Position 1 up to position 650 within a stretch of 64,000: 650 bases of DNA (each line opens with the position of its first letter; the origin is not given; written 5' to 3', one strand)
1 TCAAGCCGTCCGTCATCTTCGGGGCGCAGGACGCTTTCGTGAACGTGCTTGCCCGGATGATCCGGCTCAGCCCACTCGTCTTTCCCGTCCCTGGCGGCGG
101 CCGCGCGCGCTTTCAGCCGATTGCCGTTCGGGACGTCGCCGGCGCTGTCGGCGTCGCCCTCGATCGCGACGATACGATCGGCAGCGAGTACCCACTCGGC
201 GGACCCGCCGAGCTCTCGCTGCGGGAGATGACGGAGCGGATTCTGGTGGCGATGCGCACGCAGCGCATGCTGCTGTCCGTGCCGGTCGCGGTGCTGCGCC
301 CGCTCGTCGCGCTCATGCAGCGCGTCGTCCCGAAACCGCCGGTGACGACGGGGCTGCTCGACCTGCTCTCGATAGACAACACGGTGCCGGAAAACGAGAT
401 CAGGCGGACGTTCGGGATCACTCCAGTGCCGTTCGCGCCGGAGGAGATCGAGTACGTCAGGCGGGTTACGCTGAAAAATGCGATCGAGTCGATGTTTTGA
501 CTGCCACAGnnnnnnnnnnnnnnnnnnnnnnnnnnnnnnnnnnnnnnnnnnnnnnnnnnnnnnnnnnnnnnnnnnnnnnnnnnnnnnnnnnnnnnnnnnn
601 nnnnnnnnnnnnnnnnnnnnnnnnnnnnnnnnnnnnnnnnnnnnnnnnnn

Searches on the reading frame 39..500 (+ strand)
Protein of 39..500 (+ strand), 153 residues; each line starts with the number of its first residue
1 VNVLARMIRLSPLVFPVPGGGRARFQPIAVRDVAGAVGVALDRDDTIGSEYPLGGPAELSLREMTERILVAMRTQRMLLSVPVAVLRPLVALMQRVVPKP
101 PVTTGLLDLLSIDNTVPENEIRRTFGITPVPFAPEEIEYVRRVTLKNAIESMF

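Call 66: search_protein_families(library=pfam, alignment_id=A2, max_evalue=0.00001)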
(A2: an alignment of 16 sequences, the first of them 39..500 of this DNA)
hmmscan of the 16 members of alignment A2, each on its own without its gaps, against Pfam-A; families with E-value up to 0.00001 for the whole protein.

A. member 1, window:39-500:+ (153 aa): 0 families

B. families by the number of members that match (of 16 scanned): 29 families (the first 25 are shown)
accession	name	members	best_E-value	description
PF01121.26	CoaE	1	2e-53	Dephospho-CoA kinase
PF00265.24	TK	1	9.7e-48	Thymidine kinase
PF07638.17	Sigma70_ECF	1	2.2e-42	ECF sigma factor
PF00069.31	Pkinase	1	3e-42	Protein kinase domain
PF07714.23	PK_Tyr_Ser-Thr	1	4.9e-28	Protein tyrosine and serine/threonine kinase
PF02463.25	SMC_N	1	3.4e-23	RecF/RecN/SMC N terminal domain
PF00578.27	AhpC-TSA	1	2.4e-21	AhpC/TSA family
PF13476.12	AAA_23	1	2.2e-20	AAA domain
PF08534.16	Redoxin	1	1.2e-17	Redoxin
PF13175.12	AAA_15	1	1.5e-13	AAA ATPase domain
PF13304.12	AAA_21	1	9.5e-13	AAA domain, putative AbiEii toxin, Type IV TA system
PF02369.22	Big_1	1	1.3e-11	Bacterial Ig-like domain (group 1)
PF00149.33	Metallophos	1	1.8e-11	Calcineurin-like phosphoesterase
PF00583.31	Acetyltransf_1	1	1.5e-10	Acetyltransferase (GNAT) family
PF13514.12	AAA_27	1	1.5e-10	AAA domain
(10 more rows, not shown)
